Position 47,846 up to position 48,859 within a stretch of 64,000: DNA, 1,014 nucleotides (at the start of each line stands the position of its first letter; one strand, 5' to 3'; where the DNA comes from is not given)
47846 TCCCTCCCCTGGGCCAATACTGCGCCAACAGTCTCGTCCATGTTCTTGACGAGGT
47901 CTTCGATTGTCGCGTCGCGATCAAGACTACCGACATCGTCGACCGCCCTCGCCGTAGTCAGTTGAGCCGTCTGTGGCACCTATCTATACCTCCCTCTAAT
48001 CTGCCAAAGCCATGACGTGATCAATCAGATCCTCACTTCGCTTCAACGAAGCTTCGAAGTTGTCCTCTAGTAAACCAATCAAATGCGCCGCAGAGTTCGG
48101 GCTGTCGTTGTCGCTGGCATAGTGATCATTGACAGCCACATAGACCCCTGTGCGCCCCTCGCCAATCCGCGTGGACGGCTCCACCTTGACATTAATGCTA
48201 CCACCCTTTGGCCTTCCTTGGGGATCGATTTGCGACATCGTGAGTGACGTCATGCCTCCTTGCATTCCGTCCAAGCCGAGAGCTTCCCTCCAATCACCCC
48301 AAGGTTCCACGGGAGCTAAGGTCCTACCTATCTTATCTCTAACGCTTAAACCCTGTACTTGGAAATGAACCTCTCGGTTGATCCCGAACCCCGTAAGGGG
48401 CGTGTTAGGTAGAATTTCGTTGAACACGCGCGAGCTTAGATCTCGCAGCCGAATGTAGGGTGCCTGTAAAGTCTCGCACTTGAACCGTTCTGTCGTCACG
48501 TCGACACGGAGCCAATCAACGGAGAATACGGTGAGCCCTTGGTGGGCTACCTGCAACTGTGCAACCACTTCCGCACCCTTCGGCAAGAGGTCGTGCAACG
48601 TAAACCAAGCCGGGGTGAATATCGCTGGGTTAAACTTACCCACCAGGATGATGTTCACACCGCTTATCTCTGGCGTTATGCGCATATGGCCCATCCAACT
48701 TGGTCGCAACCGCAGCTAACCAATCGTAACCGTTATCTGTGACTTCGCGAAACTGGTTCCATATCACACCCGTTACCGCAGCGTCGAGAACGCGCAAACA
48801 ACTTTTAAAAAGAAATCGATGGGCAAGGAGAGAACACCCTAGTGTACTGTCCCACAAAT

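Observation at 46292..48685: Three-gene minus-strand cassette (unknown 229 aa - unknown acidic 199 aa - ComEC-like MBL-fold protein) beside IS630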

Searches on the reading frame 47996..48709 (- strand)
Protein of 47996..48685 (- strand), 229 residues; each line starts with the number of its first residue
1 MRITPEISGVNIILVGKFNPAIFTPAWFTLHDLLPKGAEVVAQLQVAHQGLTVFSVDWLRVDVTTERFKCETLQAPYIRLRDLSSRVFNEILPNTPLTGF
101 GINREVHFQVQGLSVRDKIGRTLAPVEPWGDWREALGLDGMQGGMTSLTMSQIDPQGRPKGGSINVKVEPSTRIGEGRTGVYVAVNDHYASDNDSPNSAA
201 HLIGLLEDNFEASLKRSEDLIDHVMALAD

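Call 3: search_protein_families(library=pfam, proteins=[window:47996-48685:-], max_evalue=1)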
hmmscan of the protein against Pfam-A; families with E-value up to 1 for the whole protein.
window:47996-48685:- (229 aa): 0 families

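Call 4: search_protein_families(library=padloc, proteins=[window:47996-48685:-], max_evalue=1)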
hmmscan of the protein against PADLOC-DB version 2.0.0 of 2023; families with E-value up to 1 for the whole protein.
window:47996-48685:- (229 aa): 0 families

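Call 5: search_protein_families(library=ncbifam, proteins=[window:47996-48685:-], max_evalue=1)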
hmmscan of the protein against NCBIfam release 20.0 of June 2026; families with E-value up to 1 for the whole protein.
window:47996-48685:- (229 aa): 0 families

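Call 7: search_protein_families(library=phrogs, proteins=[window:47996-48685:-], max_evalue=1)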
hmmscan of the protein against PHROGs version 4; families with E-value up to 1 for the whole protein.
window:47996-48685:- (229 aa): 0 families

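Call 8: find_homologous_proteins(query=window:47996-48685:-)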
Query window:47996-48685:- (229 aa): 616 proteins with E <= 0.001 among 793 candidates; the best 120 are listed.
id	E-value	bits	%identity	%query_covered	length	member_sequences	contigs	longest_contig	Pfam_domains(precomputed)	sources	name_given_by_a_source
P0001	1.4e-113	396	76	100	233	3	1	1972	-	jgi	jgi:hypothetical protein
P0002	8.0e-110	384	73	100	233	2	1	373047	-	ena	-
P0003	6.0e-108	378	72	100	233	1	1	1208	-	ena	-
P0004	5.4e-104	365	71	100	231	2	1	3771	-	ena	-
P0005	1.9e-103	363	69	100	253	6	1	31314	-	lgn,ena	-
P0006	4.6e-102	359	69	100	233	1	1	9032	-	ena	-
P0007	1.2e-101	357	68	100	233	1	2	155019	-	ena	-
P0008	1.7e-101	357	68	100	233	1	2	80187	-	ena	-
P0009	5.7e-101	355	69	100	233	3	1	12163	-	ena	-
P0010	1.2e-100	354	68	100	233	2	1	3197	-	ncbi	-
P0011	3.4e-100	352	70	100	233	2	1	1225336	-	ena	-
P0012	4.1e-100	352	68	100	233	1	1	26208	-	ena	-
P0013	4.2e-100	352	68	100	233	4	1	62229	-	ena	-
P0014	4.2e-100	352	68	100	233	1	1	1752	-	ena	-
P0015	1.1e-99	351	68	100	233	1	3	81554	-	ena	-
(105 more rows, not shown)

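Call 13: find_related_loci(query=A1, collection=genome_contigs, flank=10000)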
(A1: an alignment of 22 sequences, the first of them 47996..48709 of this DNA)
Query A1 (237 aa) in genome_contigs; peptide patterns used: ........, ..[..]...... (x = any residue, [..] = any of these).
278 stretches matched a pattern; 162 encode a relative of the query (tblastn E <= 1e-3); the best 80 are kept; 80 distinct loci.
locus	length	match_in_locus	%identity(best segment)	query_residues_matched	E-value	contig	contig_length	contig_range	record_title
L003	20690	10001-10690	67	7-236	2e-106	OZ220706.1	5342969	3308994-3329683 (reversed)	MAG: Acidobacteriota bacterium isolate 3e01828c-349b-4d98-9675-17abf9a03cac genome assembly, chromosome: 1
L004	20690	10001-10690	67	7-236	3e-106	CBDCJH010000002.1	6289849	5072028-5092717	MAG: Acidobacteriota bacterium isolate c5bec7bd-8743-43d4-8d4a-7f4ec31ca422 genome assembly, contig: contig_2, whole gen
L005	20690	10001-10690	70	7-236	7e-106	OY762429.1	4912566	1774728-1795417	MAG: Terriglobia bacterium isolate aa40cff0-ace7-4b53-8087-0ef5d3f4acaf genome assembly, chromosome: 1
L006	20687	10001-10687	69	9-237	1e-104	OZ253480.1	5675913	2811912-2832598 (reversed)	MAG: uncultured Candidatus Binatia bacterium isolate 01c1d691-c9b9-4499-9944-1e5a173e9d55 genome assembly, chromosome: 1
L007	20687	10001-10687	69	9-237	1e-104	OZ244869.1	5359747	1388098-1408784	MAG: uncultured Candidatus Binatia bacterium isolate 4a3a7036-e571-4a1a-a60d-b403d30aaf4e genome assembly, chromosome: 1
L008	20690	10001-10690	68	7-236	1e-103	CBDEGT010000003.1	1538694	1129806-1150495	MAG: Longimicrobiales bacterium isolate d7ca2b43-2058-4b3b-9a45-d57bdb06a6cf genome assembly, contig: contig_3, whole ge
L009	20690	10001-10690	65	7-236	1e-102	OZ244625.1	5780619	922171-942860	MAG: Bryobacterales bacterium isolate 977db337-f3f5-4b10-816d-e0f1db46c981 genome assembly, chromosome: 1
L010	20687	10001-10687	68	7-235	9e-103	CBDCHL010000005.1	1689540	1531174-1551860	MAG: Bryobacterales bacterium isolate 1c4fee2f-ded3-4223-8d2f-74452387096f genome assembly, contig: contig_5, whole geno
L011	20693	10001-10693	67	7-237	1e-101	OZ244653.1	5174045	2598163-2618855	MAG: bacterium isolate 39c32cc5-dc70-4d00-b26d-4165b0e321b9 genome assembly, chromosome: 1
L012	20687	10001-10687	65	7-235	6e-100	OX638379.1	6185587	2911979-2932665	MAG: uncultured Bryobacterales bacterium isolate bca447ce-52f6-4023-9bd2-d2f45ab2d451 genome assembly, chromosome: 1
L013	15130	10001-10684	64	9-236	1e-99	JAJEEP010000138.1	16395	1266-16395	MAG: Alphaproteobacteria bacterium isolate p16x34bins.43 k141_634722, whole genome shotgun sequence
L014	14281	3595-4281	66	9-237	1e-99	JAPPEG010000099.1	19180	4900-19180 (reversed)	MAG: Gemmatimonadota bacterium isolate IRC4_bin_45 NODE_1813_length_19180_cov_19.1119, whole genome shotgun sequence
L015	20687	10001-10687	66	8-236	1e-99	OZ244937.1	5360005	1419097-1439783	MAG: Candidatus Latescibacterota bacterium isolate 1c493fcc-a489-4500-a9bd-4f4019e95c1e genome assembly, chromosome: 1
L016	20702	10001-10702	61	3-236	3e-98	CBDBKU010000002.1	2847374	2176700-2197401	MAG: Bryobacterales bacterium isolate 267e02d7-54cb-4b2f-bffd-17b5cb575b83 genome assembly, contig: contig_2, whole geno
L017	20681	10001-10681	65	9-236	1e-98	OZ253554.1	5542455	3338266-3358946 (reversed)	MAG: Terriglobia bacterium isolate 396977cd-f3bc-4a7a-a902-c7514da379ca genome assembly, chromosome: 1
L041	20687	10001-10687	58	7-236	8e-88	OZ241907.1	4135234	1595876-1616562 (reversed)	MAG: Spirochaetia bacterium isolate a6813188-a84a-44bb-94ea-091c6532f8ec genome assembly, chromosome: 1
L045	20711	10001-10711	54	1-237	7e-86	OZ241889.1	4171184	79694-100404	MAG: Candidatus Latescibacterota bacterium isolate a6571e9c-9daa-46aa-896f-7a9a109786f8 genome assembly, chromosome: 1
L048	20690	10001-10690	58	9-237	1e-84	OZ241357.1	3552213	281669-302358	MAG: Alphaproteobacteria bacterium isolate 88d555cd-2633-4b86-a1be-1e9adaae3909 genome assembly, chromosome: 1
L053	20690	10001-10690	55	9-237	2e-84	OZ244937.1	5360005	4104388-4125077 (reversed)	MAG: Candidatus Latescibacterota bacterium isolate 1c493fcc-a489-4500-a9bd-4f4019e95c1e genome assembly, chromosome: 1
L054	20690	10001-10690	54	9-237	2e-83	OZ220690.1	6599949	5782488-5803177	MAG: Candidatus Latescibacterota bacterium isolate 4544edd8-ea3d-4877-aa30-594cc490bc13 genome assembly, chromosome: 1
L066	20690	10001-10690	53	9-237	2e-81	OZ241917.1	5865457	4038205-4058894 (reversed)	MAG: Candidatus Latescibacterota bacterium isolate 5e8d6608-c5e3-4027-8d72-793febe4c990 genome assembly, chromosome: 1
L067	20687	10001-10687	55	9-236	3e-81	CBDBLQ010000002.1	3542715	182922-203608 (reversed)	MAG: bacterium isolate 7e3eab2d-bf14-4947-a8f9-fc6ddb354d52 genome assembly, contig: contig_2, whole genome shotgun sequ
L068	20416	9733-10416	57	9-236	2e-81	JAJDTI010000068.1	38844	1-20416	MAG: Pseudomonadales bacterium isolate jk18x1bzbins.11 k141_574882, whole genome shotgun sequence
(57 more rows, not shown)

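Call 19: search_protein_families(library=pfam, proteins=[L005:45-1532:+, L005:1535-2791:+, L005:3111-6164:+, L005:6268-9312:+, L005:9313-9825:+, L005:12439-15378:+, L005:15382-18558:+, L005:18668-20689:-], max_evalue=0.01)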
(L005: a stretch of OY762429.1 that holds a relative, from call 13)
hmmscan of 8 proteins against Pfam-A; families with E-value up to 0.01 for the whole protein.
L005:45-1532:+ (495 aa): 1 family
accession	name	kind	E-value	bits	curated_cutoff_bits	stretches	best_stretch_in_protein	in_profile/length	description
PF00158.32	Sigma54_activat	-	0.0016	18.6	20.2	1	172-229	85-142/168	Sigma-54 interaction domain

L005:1535-2791:+ (418 aa): 1 family
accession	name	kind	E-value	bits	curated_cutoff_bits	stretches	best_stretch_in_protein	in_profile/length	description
PF13519.12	VWA_2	-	7e-09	36.7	27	1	229-327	1-107/107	von Willebrand factor type A domain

L005:3111-6164:+ (1017 aa): 5 families
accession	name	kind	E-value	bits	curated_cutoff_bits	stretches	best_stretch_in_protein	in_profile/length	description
PF00270.35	DEAD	-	8.7e-22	78.1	26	1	291-453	2-160/167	DEAD/DEAH box helicase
PF00656.27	Peptidase_C14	-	1.7e-14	54.5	21.4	1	6-232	5-224/233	Caspase domain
PF00271.37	Helicase_C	-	3.8e-11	43.7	23.5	1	578-658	38-110/110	Helicase conserved C-terminal domain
PF22527.2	DEXQc_Suv3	-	0.00026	21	27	1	311-427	19-114/154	DEXQ-box helicase domain of Suv3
PF20470.4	HTH_61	-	0.0031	18.3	24.3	0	21-63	5-47/92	Helix-turn-helix domain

L005:6268-9312:+ (1014 aa): 1 family
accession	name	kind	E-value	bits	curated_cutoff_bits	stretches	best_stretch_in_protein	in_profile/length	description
PF04465.17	DUF499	-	8.3e-37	127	23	1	151-466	46-349/1024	Protein of unknown function (DUF499)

L005:9313-9825:+ (170 aa): 1 family
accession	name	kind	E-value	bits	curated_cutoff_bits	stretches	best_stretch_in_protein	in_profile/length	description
PF24728.1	DUF7680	-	6.7e-41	140.2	24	1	19-155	1-140/141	Domain of unknown function (DUF7680)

L005:12439-15378:+ (979 aa): 4 families
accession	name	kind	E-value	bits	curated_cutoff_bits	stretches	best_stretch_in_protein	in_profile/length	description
PF06634.17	DUF1156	-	5.3e-16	58.9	24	1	10-59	1-49/73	Protein of unknown function (DUF1156)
PF02086.21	MethyltransfD12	-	0.00019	21.7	22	0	129-168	24-63/253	D12 class N6 adenine-specific DNA methyltransferase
PF01555.25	N6_N4_Mtase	-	0.00053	20.4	26.7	1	542-649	1-65/221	DNA methylase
PF01170.24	UPF0020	-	0.0058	16.8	22.3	0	122-152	25-55/197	RMKL-like, methyltransferase domain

L005:15382-18558:+ (1058 aa): 6 families
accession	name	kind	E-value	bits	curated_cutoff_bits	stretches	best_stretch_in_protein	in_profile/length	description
PF00176.29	SNF2-rel_dom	-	3e-24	86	24.9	1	305-650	12-270/290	SNF2-related domain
PF00271.37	Helicase_C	-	9.8e-20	71.3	23.5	1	748-864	4-110/110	Helicase conserved C-terminal domain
PF04851.21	ResIII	-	1.9e-10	41.4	22.5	1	294-473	4-162/164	Type III restriction enzyme, res subunit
PF00270.35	DEAD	-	1.6e-07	31.6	26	1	296-474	2-161/167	DEAD/DEAH box helicase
PF13091.12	PLDc_2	-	1.2e-05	25.5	27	1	122-200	71-132/132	PLD-like domain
PF09848.15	SLFN-g3_helicase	-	0.003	17.3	24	1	417-588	72-205/354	Schlafen group 3, DNA/RNA helicase domain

L005:18668-20689:- (673 aa): 1 family
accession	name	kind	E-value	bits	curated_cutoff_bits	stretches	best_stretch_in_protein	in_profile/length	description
PF13166.12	AAA_13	-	3.7e-164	548.7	36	1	2-654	65-713/713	AAA domain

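Call 20: search_protein_families(library=padloc, proteins=[L005:45-1532:+, L005:1535-2791:+, L005:3111-6164:+, L005:6268-9312:+, L005:9313-9825:+, L005:12439-15378:+, L005:15382-18558:+, L005:18668-20689:-], max_evalue=0.001)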
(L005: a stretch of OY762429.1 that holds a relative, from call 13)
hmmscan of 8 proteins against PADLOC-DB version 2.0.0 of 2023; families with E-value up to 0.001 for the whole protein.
L005:45-1532:+ (495 aa): 0 families

L005:1535-2791:+ (418 aa): 0 families

L005:3111-6164:+ (1017 aa): 41 families (the best 25 are shown)
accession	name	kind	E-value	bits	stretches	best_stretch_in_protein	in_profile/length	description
PDLC00194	HamB1|HamB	-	1.6e-34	117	2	293-487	233-430/995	DEAD-box helicase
PDLC00174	HamB1|HamB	-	7.2e-33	111.5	1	304-656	317-694/1163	DEAD-box helicase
PDLC04531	PDC-M23B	-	4e-32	109.2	2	572-697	616-739/1060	-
PDLC03960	SngC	-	8.6e-30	102.1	1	288-662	24-361/720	-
PDLC00186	HamB1|HamB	-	1.8e-27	93.8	2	530-675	392-539/864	DEAD-box helicase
PDLC00192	HamB1|HamB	-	4.7e-27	92.1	1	283-657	263-655/1104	DEAD-box helicase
PDLC00188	HamB1|HamB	-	1.6e-26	90.7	2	294-464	247-420/1037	DEAD-box helicase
PDLC00187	HamB1|HamB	-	6.5e-25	85.6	1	302-672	153-522/851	DEAD-box helicase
PDLC00178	HamB1|HamB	-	7.4e-24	81.7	2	294-464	250-423/830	DEAD-box helicase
PDLC00200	HamB2|HamB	-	1.8e-23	80.5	2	575-677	439-540/865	DEAD-box helicase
PDLC02503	BrxHI|BrxHII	-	5.3e-21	72.6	2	287-550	23-270/698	BrxHI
PDLC00185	HamB1|HamB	-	1.3e-20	70.9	2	576-672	435-529/871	DEAD-box helicase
PDLC00190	HamB1|HamB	-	5.4e-20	69.4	1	302-677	155-524/866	DEAD-box helicase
PDLC00180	HamB1|HamB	-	1.4e-17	61.5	1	301-658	111-426/709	DEAD-box helicase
PDLC00201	HamB2|HamB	-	3.6e-17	60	2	576-658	348-428/721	DEAD-box helicase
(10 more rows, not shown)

L005:6268-9312:+ (1014 aa): 2 families
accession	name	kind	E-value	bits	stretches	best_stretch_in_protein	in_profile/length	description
PDLC00662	HmaC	-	6.5e-99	330.4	1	17-786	10-769/941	AAA+ ATPase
PDLC02192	DUF499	-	1.5e-37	126.9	1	12-724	3-663/1022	-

L005:9313-9825:+ (170 aa): 0 families

L005:12439-15378:+ (979 aa): 19 families
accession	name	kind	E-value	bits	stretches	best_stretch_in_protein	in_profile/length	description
PDLC00661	HmaB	-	8e-77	257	3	203-747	262-781/973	DNA-adenine methylase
PDLC00660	HmaB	-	1e-74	250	3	207-747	265-781/967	DNA-adenine methylase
PDLC02189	DUF1156_MTase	-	9.6e-46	154.4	3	327-721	380-704/944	-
PDLC03352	MTase_II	-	3.6e-38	129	3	338-574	366-598/1023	Type II methyltransferase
PDLC03233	MTase_II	-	4.9e-37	125.8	3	365-699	339-652/731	Type II methyltransferase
PDLC03314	MTase_II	-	1.3e-31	107.5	3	541-721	546-704/944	Type II methyltransferase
PDLC02541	PglX|PglXI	-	9.2e-19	65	1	517-681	469-611/919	PglXI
PDLC03346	MTase_II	-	4.4e-12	42.5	1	528-689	596-734/1068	Type II methyltransferase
PDLC03312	MTase_II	-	5.4e-12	42.2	1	529-657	514-1228/1344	Type II methyltransferase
PDLC04134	mad2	-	7e-08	29.7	1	524-659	341-420/492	mads_2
PDLC03319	MTase_II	-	1.1e-06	25.8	0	128-168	26-66/503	Type II methyltransferase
PDLC03325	MTase_II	-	1e-05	22.5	0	129-171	95-137/426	Type II methyltransferase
PDLC03322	MTase_II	-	1.8e-05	21.8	1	125-189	64-126/446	Type II methyltransferase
PDLC03224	MTase_II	-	5e-05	20.4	0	126-165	94-133/481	Type II methyltransferase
PDLC03306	MTase_II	-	0.00013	19.1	0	531-574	230-273/422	Type II methyltransferase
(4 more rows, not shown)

L005:15382-18558:+ (1058 aa): 44 families (the best 25 are shown)
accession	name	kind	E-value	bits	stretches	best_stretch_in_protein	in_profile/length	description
PDLC02500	BrxHI|BrxHII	-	2.6e-78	262.5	2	624-893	341-602/933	BrxHI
PDLC02193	PLD_Helicase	-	3.3e-73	245.3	2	311-893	246-827/905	-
PDLC02707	PbeA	-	4.1e-71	238.5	1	2-439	2-393/672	PbeA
PDLC02621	DrmD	-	2.9e-69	232.3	2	611-886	354-646/1040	DrmD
PDLC02619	DrmD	-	1.2e-62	210.2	2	620-902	264-572/872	DrmD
PDLC02704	PbeA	-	1.7e-62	209.9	1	3-436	2-395/682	PbeA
PDLC02623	DrmD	-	2.5e-62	209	1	295-920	103-679/1040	DrmD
PDLC02504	BrxHI|BrxHII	-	9.2e-60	200.6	2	611-907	328-624/971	BrxHII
PDLC00659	HmaA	-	3.9e-59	198.5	2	611-895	325-641/1176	SNF2 helicase / DEAD-box helicase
PDLC02703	PbeA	-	2.1e-47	160.1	1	3-361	2-313/626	PbeA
PDLC02620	DrmD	-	5.5e-47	158.3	2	621-892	332-605/1060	DrmD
PDLC02572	DrmA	-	3.8e-46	155.6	2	610-929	350-689/1043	DrmA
PDLC02843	DpdE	-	2.4e-44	149.6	1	289-940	154-749/1091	DpdE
PDLC02634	DrmD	-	1.2e-41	140.4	2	638-894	340-613/900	DrmD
PDLC02632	DrmD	-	1.9e-38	130.4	2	611-879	354-640/662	DrmD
PDLC02846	DpdE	-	2.6e-25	86.5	2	290-477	159-326/1034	DpdE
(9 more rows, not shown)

L005:18668-20689:- (673 aa): 12 families
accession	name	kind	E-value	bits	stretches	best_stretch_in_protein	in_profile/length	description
PDLC04890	PDC-S06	-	4.8e-259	859.8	1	1-670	66-726/732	-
PDLC04886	PDC-S06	-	1.5e-141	471.6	1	1-668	67-724/727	-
PDLC04897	PDC-S06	-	4.9e-59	198.6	1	22-667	72-724/727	-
PDLC04887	PDC-S06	-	9.6e-54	181.2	1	2-628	95-742/790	-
PDLC04894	PDC-S06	-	3.1e-48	162.9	1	2-666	86-735/740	-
PDLC04896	PDC-S06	-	1.1e-33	114.9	1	2-667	89-729/732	-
PDLC04898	PDC-S06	-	4.3e-25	86.2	1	183-645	271-728/752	-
PDLC04895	PDC-S06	-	2.1e-14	51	1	269-590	380-702/784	-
PDLC02360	PrrC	-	7.2e-13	46.3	1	379-663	101-347/372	PrrC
PDLC04891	PDC-S06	-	1.3e-12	45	1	188-522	370-692/858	-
PDLC03859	LmuB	-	2.7e-11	41.4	1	24-528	181-592/611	-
PDLC03865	LmuB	-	2.9e-06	23.8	1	31-395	360-678/1007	-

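Call 27: search_solved_structures(query=A2, max_evalue=10)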
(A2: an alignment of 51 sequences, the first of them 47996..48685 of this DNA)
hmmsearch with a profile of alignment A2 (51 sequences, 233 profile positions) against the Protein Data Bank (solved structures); distinct sequences matched with E-value up to 10: 7.
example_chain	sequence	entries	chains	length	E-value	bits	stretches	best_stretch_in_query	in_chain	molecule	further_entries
8prs_A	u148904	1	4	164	0.013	18.2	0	167-191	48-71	nvBagel4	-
8pra_A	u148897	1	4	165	0.02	17.6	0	167-191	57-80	Cell surface protein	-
8pro_A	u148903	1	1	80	0.34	13.5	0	167-191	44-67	Cell surface protein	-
8prd_A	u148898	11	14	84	0.36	13.5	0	167-191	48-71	Cell surface protein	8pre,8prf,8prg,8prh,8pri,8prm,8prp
3pmm_A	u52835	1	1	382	0.52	12.9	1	74-176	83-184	Putative cytoplasmic protein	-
8pr9_A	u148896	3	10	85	0.6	12.7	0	167-190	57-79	Cell surface protein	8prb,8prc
4v61_BM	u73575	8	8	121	1.5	11.5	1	76-117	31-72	Ribosomal Protein L14 | 50S ribosomal protein L14, chloroplastic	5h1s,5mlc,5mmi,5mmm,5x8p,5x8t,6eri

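Call 34: predict_structure(alignment_id=A2)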
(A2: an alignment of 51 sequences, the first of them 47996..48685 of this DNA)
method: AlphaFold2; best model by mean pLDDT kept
length: 229 residues; sequences in the alignment: 51
mean_pLDDT: 87.5   pTM: 0.85
mean pLDDT of the five models: 87.5, 86.5, 85.3, 84.2, 82.3
residues with pLDDT >= 90: 133; 70-90: 70; 50-70: 25; < 50: 1
segments of 3 or more residues with pLDDT < 50: none
pLDDT, mean of each block of 10 residues (from residue 1): 87 95 94 89 85 94 97 91 95 92 96 86 73 60 70 85 91 88 95 69 94 95 91
secondary structure, 60 per line:
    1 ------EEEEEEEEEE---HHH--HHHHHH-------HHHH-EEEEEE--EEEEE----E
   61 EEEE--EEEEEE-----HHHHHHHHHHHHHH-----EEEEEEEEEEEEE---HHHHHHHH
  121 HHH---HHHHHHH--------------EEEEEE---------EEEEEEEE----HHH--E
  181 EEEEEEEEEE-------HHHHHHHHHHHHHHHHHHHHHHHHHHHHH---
elements in order: E7-16 H25-30 H38-41 E43-48 E51-55 E60-64 E67-72 H78-91 E97-109 H113-123 H127-133 E148-153 E163-170 E180-190 H198-226

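Call 38: fold_search(model_id=the predicted structure, library=pdb)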
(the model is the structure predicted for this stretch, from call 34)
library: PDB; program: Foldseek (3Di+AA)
matches with E <= 10: 970; with E <= 0.001: 10
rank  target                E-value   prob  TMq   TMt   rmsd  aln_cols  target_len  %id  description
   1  5tvf_E                3.7e-05  1.00  0.33  0.27  19.8       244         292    9  Crystal structure of Trypanosoma brucei AdoMetDC/prozyme heterodimer in complex with inhibitor CGP 40215 (released 2017-01-11)
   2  5tvm_E                9.2e-05  0.99  0.33  0.27  20.1       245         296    9  Crystal structure of Trypanosoma brucei AdoMetDC/prozyme heterodimer (released 2017-01-11)
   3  6bm7_E                1.6e-04  0.99  0.33  0.27  16.8       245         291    8  Crystal structure of Trypanosoma brucei AdoMetDC/prozyme heterodimer in complex with pyrimidineamine inhibitor UTSAM56 (released 2018-01-03)
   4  4cwe_A                1.8e-04  0.99  0.31  0.28  11.0       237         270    8  Structural studies of rolling circle replication initiation protein from Staphylococcus aureus (released 2015-04-15)
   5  4cwc_A                2.0e-04  0.97  0.30  0.27  18.5       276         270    8  Structure of Rolling Circle Replication Initiator Protein (RepDE) from Staphylococcus aureus (released 2015-04-15)
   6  5tvm_F                2.2e-04  0.97  0.29  0.24  20.1       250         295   10  Crystal structure of Trypanosoma brucei AdoMetDC/prozyme heterodimer (released 2017-01-11)
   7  6bm7_F                2.4e-04  0.99  0.33  0.27  18.5       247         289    8  Crystal structure of Trypanosoma brucei AdoMetDC/prozyme heterodimer in complex with pyrimidineamine inhibitor UTSAM56 (released 2018-01-03)
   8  5tvf_F                4.5e-04  0.99  0.34  0.27  17.6       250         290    9  Crystal structure of Trypanosoma brucei AdoMetDC/prozyme heterodimer in complex with inhibitor CGP 40215 (released 2017-01-11)
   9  1msv_A                7.7e-04  0.96  0.31  0.24  14.4       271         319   10  The S68A S-adenosylmethionine decarboxylase proenzyme processing mutant. (released 2003-03-11)
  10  1jl0_B                9.3e-04  0.89  0.28  0.22  14.9       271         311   10  Structure of a Human S-Adenosylmethionine Decarboxylase Self-processing Ester Intermediate and Mechanism of Putrescine (released 2001-08-22)
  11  1msv_B                1.1e-03  0.94  0.29  0.22  14.6       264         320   10  The S68A S-adenosylmethionine decarboxylase proenzyme processing mutant. (released 2003-03-11)
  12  1jl0_A                1.7e-03  0.90  0.30  0.23  14.7       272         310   10  Structure of a Human S-Adenosylmethionine Decarboxylase Self-processing Ester Intermediate and Mechanism of Putrescine (released 2001-08-22)
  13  6mx1_B                6.5e-03  0.63  0.24  0.32  14.7       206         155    8  The crystal structure of the regulatory domain of aspartokinase in the bifunctional aspartokinase/homoserine dehydroge (released 2018-11-07)
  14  3tbt_J                6.9e-03  0.08  0.12  0.11  24.0       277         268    8  CRYSTAL STRUCTURE OF THE MURINE CLASS I MAJOR HISTOCOMPATIBILITY COMPLEX H-2DB IN COMPLEX WITH THE LCMV-DERIVED GP33 A (released 2012-08-08)
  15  2lpx_MODEL_1_A        1.2e-02  0.51  0.22  0.30  18.4       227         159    8  Solution Structure of Strawberry Allergen Fra a 1e (released 2012-03-07)
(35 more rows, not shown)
